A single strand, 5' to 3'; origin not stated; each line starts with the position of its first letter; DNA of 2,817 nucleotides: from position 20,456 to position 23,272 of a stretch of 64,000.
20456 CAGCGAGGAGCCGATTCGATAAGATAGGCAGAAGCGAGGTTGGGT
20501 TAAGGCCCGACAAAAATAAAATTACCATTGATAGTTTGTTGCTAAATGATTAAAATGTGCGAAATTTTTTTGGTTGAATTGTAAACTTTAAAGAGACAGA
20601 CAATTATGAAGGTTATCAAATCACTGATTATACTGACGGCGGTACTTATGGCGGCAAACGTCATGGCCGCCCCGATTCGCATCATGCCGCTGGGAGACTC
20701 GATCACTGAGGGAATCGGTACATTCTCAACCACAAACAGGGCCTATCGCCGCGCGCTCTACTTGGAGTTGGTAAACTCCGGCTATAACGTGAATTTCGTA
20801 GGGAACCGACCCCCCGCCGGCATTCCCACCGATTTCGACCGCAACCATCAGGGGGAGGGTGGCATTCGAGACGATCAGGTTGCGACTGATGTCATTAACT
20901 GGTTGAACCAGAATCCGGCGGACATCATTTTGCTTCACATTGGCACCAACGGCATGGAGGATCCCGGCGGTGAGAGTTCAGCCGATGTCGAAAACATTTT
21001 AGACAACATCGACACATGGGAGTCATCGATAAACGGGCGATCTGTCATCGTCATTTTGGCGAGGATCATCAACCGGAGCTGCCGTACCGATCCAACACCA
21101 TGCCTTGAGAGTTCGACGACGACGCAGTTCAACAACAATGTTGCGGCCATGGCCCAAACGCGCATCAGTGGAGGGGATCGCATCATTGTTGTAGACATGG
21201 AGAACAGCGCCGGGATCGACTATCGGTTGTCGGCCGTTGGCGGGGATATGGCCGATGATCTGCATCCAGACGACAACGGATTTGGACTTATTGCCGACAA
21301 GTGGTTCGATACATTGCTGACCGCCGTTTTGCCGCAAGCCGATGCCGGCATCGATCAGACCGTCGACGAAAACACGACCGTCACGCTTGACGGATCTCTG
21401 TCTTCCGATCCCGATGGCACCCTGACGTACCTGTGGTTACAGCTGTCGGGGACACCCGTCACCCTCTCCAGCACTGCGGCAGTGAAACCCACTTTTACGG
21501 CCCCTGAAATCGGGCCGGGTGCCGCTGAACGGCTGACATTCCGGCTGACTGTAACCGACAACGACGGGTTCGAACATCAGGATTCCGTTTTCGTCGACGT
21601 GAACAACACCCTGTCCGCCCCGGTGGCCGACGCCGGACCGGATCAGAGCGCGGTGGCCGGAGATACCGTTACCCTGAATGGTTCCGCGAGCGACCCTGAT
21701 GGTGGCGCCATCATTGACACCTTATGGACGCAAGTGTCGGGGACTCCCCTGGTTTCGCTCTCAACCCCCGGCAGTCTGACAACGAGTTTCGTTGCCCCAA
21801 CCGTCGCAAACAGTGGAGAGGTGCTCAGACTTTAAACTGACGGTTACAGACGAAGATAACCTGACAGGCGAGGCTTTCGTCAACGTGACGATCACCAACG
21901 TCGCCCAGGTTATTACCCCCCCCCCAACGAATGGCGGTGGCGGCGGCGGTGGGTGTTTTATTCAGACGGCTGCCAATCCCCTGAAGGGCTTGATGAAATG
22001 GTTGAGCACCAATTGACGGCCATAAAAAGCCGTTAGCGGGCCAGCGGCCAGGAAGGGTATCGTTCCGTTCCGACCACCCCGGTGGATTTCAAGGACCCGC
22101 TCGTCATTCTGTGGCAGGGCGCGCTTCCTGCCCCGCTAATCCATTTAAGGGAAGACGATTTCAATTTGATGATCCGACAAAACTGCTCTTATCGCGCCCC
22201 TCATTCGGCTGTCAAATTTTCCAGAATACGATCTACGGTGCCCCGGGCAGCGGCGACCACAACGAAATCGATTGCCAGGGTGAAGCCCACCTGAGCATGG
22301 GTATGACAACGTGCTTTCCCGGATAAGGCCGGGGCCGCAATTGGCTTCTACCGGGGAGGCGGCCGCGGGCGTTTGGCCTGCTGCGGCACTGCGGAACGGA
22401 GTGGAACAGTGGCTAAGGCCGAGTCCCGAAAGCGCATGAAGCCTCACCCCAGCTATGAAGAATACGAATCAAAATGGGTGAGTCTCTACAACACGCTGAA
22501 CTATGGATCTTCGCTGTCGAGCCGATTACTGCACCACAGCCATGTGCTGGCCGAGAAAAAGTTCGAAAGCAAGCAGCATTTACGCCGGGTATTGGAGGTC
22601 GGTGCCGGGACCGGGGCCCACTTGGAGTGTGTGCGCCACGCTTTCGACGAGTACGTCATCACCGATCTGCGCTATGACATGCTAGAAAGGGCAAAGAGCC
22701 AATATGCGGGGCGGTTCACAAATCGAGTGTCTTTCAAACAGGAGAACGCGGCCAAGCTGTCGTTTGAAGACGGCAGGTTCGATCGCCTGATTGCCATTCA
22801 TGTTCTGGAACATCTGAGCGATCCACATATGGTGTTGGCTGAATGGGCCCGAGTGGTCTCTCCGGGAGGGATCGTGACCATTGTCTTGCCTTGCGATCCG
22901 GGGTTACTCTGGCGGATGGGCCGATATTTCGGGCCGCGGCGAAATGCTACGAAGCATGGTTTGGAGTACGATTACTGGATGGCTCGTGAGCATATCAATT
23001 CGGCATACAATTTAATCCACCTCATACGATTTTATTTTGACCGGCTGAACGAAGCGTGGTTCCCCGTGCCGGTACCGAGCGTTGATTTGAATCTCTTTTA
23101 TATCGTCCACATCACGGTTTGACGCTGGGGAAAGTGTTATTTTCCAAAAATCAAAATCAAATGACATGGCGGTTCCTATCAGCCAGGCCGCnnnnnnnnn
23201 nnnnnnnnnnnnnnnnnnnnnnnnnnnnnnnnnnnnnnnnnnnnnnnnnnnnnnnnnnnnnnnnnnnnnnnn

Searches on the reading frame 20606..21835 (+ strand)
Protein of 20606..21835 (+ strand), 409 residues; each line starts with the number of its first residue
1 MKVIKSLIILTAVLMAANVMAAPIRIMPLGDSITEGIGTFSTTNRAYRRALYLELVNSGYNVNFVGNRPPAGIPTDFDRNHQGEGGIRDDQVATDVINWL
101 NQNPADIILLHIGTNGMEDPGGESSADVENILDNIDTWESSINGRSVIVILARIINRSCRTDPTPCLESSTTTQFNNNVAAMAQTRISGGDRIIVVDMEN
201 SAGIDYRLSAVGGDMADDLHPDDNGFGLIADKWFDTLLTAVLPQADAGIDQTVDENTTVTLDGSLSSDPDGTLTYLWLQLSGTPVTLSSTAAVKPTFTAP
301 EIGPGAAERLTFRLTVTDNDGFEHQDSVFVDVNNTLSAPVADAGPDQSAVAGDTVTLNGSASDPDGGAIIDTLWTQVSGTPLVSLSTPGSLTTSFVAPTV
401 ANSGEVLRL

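Call 39: search_protein_families(library=pfam, proteins=[window:20606-21835:+, L033:13390-15108:-, L034:4085-4624:+], max_evalue=0.001)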
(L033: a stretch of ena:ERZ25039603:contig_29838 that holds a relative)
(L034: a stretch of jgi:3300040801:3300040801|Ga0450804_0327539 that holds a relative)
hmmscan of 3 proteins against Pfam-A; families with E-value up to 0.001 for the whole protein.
window:20606-21835:+ (409 aa): 4 families
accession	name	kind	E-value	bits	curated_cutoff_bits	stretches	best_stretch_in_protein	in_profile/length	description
PF22352.2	K319L-like_PKD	-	6.8e-28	96.9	27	2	247-332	1-84/84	K319L-like, PKD domain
PF18911.6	PKD_4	-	8.6e-13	48.6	27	2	242-327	3-80/85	PKD domain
PF13472.12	Lipase_GDSL_2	-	2e-08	35.4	32.9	1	29-225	2-175/178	GDSL-like Lipase/Acylhydrolase family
PF00657.28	Lipase_GDSL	-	2.3e-08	34.9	23.6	1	26-232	1-207/208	GDSL-like Lipase/Acylhydrolase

L033:13390-15108:- (572 aa): 4 families
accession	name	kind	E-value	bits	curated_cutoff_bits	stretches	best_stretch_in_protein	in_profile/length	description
PF01839.29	FG-GAP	-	7.4e-30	102.8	22.1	3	394-416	3-25/37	FG-GAP repeat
PF13385.13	Laminin_G_3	-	1.7e-19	70.9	27.6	1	92-248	12-150/151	Concanavalin A-like lectin/glucanases superfamily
PF13517.12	FG-GAP_3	-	6.9e-15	55.8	26.9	2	271-322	1-60/61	FG-GAP-like repeat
PF19193.6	Tectonin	-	6.6e-06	26.2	30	0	329-513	17-178/216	Tectonin domain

L034:4085-4624:+ (179 aa): 0 families

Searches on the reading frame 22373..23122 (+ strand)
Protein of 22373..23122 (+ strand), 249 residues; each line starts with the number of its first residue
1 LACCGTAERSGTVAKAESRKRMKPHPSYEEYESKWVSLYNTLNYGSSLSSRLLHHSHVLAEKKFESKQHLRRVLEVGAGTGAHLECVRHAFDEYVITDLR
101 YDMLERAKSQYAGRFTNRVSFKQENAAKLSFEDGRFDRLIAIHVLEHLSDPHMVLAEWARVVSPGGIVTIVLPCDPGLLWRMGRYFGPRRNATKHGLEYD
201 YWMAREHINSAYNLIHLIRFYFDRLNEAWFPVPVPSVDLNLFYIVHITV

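Call 39: search_protein_families(library=pfam, proteins=[window:22373-23122:+], max_evalue=0.001)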
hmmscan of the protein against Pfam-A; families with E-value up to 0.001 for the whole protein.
window:22373-23122:+ (249 aa): 7 families
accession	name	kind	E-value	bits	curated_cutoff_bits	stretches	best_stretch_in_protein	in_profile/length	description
PF08241.18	Methyltransf_11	-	1.7e-20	73.8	21.2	1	74-169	1-94/95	Methyltransferase domain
PF13649.12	Methyltransf_25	-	3.1e-18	66.7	27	1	73-166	1-97/97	Methyltransferase domain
PF13489.12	Methyltransf_23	-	7.8e-16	58.7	27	1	65-209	22-143/164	Methyltransferase domain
PF08242.18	Methyltransf_12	-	1.3e-14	55.1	30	1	74-168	1-98/98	Methyltransferase domain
PF13847.12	Methyltransf_31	-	5.8e-13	49.2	27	1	72-174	6-113/145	Methyltransferase domain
PF01209.24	Ubie_methyltran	-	1.5e-10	41.2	20.1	1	62-171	40-152/233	ubiE/COQ5 methyltransferase family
PF05219.18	DREV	-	6.2e-06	26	26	1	60-214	85-227/265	DREV methyltransferase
